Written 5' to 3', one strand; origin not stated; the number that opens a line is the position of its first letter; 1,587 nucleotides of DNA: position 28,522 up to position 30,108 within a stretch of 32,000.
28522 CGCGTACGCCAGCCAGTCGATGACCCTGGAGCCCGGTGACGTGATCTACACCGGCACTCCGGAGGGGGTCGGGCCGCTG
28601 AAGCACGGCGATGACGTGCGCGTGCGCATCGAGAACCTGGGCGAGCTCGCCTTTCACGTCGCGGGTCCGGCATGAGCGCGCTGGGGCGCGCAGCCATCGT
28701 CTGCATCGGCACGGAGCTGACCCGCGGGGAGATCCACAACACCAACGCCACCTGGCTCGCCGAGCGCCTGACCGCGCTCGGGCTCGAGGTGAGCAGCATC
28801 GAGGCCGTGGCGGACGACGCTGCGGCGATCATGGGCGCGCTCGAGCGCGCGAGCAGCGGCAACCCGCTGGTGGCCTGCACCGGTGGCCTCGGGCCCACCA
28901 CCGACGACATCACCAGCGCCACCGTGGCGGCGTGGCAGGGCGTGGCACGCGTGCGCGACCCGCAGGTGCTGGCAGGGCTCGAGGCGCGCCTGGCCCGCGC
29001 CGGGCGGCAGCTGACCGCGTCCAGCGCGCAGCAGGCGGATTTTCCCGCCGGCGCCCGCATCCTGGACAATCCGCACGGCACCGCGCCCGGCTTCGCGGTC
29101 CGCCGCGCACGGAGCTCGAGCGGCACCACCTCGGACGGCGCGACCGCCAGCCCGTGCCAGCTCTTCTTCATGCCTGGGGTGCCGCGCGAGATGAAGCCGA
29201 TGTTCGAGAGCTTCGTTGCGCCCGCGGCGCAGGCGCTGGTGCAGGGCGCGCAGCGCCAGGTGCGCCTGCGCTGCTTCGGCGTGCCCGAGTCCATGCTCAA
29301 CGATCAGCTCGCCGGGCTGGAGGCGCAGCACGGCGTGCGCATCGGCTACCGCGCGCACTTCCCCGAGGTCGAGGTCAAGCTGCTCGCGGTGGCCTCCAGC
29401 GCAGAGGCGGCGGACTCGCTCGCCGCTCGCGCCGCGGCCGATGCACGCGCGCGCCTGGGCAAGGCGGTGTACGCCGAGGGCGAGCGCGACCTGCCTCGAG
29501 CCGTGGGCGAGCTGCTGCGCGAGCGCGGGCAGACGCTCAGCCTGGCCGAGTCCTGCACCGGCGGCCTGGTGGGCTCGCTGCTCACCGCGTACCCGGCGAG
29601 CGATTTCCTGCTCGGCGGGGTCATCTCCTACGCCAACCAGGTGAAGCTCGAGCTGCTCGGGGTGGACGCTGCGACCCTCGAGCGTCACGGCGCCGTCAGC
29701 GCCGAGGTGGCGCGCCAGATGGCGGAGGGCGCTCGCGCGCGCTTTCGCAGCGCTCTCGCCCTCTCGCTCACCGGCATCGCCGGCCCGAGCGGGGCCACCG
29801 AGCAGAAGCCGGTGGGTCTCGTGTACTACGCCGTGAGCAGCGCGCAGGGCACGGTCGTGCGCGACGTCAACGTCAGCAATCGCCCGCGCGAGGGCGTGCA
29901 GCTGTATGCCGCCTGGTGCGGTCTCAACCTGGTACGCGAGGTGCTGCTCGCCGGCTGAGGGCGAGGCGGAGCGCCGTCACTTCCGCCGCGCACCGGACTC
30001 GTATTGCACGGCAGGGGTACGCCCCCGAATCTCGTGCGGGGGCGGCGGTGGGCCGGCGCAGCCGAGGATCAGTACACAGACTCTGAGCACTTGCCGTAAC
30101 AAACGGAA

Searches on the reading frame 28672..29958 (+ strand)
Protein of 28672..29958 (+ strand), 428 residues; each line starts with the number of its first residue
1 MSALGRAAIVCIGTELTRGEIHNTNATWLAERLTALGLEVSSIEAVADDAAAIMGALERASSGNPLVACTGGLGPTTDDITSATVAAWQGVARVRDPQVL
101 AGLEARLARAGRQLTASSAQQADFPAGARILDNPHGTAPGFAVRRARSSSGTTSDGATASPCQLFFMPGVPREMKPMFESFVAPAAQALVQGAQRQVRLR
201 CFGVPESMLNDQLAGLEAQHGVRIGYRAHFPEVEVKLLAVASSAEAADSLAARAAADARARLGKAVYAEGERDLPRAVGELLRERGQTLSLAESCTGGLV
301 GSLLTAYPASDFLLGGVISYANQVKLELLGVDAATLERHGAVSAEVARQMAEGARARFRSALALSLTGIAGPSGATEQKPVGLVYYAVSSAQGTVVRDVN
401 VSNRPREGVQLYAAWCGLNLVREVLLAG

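Call 11: search_protein_families(library=pfam, proteins=[window:28672-29958:+], max_evalue=0.01)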
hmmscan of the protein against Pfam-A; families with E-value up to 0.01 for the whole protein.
window:28672-29958:+ (428 aa): 3 families
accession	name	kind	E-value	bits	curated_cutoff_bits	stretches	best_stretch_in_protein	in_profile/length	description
PF02464.23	CinA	-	4.6e-47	160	23.5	1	273-425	3-155/155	Competence-damaged protein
PF00994.29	MoCF_biosynth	-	1.9e-30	105.9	26.6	1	8-186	1-142/144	Probable molybdopterin binding domain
PF18146.6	CinA_KH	-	3.5e-12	46.7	27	1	199-268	4-73/73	Damage-inducible protein CinA KH domain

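Call 24: find_encoding_contigs(protein=window:28672-29958:+, flank=10000, max_places=4)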
Protein window:28672-29958:+ (428 aa): no gene with exactly this product is on record in the collection.
